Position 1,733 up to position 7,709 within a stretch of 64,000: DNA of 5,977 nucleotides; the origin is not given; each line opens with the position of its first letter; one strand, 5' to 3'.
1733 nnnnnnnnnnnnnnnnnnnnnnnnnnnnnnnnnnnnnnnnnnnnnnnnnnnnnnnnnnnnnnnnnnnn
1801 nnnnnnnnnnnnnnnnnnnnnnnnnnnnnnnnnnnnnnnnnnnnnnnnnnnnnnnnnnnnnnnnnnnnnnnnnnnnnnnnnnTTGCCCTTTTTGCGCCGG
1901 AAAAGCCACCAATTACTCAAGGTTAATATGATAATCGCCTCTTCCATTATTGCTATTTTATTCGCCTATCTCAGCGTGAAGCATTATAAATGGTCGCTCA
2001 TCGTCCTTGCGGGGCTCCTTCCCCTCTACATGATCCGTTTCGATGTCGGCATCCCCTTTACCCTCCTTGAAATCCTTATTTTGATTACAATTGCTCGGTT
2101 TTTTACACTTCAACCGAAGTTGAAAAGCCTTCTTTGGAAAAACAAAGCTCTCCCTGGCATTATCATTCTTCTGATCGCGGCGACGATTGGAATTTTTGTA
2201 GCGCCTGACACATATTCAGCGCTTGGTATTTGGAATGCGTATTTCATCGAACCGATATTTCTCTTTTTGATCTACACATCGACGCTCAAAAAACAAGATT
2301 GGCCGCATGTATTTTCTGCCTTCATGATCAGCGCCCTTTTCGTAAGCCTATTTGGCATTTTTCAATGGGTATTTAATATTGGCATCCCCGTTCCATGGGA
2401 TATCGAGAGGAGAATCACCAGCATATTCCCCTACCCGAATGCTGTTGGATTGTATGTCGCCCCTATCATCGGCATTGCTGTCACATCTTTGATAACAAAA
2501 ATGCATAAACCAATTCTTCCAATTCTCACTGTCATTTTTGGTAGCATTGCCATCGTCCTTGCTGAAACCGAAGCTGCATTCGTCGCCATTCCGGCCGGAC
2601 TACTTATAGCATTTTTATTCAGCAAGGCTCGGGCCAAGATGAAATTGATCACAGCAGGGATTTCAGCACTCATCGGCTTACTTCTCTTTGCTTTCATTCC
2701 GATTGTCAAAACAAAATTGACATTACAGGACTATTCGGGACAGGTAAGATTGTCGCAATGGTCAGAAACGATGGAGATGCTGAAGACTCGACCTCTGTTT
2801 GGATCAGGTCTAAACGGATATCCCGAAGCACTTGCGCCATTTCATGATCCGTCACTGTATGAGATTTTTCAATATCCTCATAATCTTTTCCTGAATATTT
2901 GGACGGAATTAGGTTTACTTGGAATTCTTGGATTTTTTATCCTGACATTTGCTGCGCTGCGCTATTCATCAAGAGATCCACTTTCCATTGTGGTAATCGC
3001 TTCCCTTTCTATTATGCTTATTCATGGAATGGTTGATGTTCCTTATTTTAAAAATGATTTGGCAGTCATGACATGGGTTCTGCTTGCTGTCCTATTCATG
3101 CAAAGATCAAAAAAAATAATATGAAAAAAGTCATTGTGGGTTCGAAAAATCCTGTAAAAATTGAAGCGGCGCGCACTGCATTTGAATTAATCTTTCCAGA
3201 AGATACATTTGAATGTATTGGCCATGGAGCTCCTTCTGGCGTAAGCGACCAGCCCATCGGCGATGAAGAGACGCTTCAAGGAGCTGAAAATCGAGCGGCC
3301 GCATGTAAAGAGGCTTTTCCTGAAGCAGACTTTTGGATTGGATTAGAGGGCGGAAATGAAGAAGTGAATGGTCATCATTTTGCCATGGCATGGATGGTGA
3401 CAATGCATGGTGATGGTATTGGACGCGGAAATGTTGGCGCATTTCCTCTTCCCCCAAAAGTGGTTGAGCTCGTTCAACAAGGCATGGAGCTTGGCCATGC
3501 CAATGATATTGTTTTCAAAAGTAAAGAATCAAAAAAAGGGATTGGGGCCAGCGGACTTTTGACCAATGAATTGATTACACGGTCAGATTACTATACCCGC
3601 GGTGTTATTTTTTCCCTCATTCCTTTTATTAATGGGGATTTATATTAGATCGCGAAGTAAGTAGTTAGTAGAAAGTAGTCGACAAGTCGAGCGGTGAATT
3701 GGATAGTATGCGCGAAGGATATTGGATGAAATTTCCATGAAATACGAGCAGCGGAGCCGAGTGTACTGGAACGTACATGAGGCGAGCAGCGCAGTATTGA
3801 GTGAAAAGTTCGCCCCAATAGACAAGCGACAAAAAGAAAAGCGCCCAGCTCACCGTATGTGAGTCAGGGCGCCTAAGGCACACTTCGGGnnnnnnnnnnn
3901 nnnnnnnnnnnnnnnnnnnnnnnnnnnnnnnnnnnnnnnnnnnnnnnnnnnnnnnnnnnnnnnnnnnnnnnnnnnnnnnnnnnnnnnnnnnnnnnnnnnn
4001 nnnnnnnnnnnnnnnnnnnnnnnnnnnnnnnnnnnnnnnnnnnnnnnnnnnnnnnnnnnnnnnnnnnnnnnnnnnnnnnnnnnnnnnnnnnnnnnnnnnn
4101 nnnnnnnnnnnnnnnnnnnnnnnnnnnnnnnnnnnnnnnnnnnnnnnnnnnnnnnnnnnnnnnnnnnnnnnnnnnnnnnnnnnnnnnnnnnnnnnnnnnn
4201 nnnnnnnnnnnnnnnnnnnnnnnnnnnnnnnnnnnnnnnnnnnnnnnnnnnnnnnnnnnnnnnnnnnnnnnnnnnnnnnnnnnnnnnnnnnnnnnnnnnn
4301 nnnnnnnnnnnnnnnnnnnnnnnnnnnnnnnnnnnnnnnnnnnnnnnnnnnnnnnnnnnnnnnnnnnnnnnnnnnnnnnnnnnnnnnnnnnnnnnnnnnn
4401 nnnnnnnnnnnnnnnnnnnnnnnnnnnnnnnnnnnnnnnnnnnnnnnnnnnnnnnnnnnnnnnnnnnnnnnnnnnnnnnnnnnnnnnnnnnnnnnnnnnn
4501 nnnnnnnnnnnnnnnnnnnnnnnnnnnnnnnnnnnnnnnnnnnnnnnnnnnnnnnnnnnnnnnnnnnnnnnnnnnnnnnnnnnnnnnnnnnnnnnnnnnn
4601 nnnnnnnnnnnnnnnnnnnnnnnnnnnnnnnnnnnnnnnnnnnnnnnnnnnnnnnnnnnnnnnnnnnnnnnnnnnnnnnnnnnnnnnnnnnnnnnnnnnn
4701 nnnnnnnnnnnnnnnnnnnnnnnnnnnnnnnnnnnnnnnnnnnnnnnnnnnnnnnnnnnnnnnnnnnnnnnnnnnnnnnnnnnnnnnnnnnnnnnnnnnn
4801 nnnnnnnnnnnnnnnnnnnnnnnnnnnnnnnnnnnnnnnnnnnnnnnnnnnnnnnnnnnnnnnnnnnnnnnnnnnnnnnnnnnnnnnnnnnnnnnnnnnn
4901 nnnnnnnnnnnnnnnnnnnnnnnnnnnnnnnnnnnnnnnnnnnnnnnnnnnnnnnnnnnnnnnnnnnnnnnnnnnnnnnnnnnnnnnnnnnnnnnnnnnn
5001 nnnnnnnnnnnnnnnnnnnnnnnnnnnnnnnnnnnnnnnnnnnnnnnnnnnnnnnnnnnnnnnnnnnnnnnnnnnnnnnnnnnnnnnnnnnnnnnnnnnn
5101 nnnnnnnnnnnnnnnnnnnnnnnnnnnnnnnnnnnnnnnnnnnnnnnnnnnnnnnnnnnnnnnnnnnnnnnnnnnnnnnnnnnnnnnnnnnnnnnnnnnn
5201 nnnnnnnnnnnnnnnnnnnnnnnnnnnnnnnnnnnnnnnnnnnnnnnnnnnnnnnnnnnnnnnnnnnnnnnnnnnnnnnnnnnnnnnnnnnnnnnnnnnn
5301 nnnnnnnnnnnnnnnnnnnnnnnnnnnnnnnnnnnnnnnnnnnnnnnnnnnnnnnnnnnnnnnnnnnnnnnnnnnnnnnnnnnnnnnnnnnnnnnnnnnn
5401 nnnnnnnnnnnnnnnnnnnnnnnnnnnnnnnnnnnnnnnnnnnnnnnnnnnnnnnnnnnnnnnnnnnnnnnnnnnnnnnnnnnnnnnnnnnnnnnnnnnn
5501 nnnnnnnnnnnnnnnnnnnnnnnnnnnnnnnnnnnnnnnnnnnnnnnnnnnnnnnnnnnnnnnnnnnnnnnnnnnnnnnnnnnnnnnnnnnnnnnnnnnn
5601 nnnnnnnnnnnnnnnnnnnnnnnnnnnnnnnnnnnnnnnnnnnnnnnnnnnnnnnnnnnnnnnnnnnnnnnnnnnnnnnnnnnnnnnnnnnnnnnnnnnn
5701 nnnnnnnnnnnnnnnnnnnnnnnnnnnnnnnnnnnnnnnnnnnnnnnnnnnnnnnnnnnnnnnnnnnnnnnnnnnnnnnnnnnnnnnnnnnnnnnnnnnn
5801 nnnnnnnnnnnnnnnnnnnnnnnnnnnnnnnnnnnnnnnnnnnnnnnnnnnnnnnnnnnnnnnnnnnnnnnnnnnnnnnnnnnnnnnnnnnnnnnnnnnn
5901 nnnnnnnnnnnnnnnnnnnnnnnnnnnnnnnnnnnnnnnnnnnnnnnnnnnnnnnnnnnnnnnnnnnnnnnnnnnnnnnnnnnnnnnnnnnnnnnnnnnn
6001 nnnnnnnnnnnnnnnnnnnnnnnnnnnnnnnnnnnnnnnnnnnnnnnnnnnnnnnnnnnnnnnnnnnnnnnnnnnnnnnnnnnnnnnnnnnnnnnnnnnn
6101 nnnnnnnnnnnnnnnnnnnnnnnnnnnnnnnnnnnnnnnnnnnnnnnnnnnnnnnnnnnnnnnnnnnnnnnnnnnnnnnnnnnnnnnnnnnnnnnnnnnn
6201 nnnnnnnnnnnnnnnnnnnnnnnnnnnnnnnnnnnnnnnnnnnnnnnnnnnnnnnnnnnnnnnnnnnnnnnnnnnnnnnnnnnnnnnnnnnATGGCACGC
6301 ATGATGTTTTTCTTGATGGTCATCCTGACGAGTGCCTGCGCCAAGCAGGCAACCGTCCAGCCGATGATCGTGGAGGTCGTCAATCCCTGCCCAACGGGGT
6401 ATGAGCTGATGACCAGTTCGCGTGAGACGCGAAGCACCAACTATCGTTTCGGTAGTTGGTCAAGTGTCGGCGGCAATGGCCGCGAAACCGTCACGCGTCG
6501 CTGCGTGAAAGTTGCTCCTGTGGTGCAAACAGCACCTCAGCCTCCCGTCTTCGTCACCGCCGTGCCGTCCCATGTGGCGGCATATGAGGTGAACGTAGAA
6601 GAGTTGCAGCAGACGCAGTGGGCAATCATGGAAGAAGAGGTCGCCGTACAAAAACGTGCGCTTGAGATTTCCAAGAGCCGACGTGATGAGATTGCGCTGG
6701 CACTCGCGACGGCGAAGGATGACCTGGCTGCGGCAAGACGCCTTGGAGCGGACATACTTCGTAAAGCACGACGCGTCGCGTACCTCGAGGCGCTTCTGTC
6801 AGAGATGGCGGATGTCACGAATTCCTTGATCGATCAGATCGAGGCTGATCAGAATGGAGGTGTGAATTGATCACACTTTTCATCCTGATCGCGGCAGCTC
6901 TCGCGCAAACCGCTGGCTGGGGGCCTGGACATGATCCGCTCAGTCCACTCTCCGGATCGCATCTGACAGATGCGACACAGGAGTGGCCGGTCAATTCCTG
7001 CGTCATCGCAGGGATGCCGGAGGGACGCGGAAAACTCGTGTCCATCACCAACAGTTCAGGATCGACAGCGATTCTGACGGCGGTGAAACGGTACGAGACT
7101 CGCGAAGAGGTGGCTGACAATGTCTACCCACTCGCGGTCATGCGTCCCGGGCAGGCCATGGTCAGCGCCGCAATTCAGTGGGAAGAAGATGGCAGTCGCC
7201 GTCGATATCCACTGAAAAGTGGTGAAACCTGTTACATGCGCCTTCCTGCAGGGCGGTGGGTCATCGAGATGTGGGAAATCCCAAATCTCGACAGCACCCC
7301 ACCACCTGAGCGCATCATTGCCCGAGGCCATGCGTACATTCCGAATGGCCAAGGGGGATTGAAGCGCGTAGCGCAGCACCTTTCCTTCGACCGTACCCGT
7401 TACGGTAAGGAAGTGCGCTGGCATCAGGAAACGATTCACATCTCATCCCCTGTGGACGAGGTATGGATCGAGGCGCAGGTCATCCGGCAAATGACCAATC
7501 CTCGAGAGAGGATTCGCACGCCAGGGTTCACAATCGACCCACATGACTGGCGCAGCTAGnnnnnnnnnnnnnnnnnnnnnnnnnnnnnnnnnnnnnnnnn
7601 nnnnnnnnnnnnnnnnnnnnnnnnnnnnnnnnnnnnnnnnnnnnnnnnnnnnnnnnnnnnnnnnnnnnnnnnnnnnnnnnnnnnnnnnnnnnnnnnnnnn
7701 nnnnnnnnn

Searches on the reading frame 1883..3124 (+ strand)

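Call 89: search_protein_families(library=pfam, proteins=[window:1883-3124:+], max_evalue=0.001)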
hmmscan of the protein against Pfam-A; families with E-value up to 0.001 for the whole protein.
window:1883-3124:+ (413 aa): 1 family
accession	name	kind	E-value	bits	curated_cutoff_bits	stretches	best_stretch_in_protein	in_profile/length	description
PF04932.20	Wzy_C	-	9e-20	71.4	31.7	1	216-352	2-149/149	O-Antigen ligase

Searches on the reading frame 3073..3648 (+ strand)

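Call 89: search_protein_families(library=pfam, proteins=[window:3073-3648:+], max_evalue=0.001)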
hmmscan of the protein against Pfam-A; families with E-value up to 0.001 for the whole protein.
window:3073-3648:+ (191 aa): 1 family
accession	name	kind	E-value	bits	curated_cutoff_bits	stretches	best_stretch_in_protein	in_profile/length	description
PF01931.24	NTPase_I-T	-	1.9e-53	181.1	25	1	23-186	1-162/162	Protein of unknown function DUF84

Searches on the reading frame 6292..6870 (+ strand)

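Call 41: search_protein_families(library=pfam, proteins=[window:6292-6870:+], max_evalue=0.1)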
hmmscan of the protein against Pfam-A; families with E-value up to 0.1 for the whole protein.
window:6292-6870:+ (192 aa): 0 families

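Call 61: search_protein_families(library=phrogs, proteins=[window:6292-6870:+], max_evalue=1)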
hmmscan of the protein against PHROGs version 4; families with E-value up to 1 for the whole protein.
window:6292-6870:+ (192 aa): 1 family
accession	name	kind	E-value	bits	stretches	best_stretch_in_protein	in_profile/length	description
phrog_456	-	lysis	0.037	14.7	1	3-37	13-44/102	Rz-like spanin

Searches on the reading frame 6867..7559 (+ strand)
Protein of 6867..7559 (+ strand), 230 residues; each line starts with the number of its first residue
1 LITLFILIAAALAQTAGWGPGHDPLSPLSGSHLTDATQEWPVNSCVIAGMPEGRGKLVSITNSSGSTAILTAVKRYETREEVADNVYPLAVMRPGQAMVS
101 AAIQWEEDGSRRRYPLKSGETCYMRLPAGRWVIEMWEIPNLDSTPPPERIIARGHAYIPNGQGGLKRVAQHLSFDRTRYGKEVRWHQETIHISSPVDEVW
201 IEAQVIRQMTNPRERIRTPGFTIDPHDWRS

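Call 41: search_protein_families(library=pfam, proteins=[window:6867-7559:+], max_evalue=0.1)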
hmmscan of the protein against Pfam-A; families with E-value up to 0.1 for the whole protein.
window:6867-7559:+ (230 aa): 0 families

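Call 61: search_protein_families(library=phrogs, proteins=[window:6867-7559:+], max_evalue=1)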
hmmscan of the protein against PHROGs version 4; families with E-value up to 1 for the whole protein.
window:6867-7559:+ (230 aa): 1 family
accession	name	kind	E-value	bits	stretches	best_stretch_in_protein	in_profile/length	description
phrog_8925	-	unknown function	0.21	12.7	1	52-109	36-88/103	-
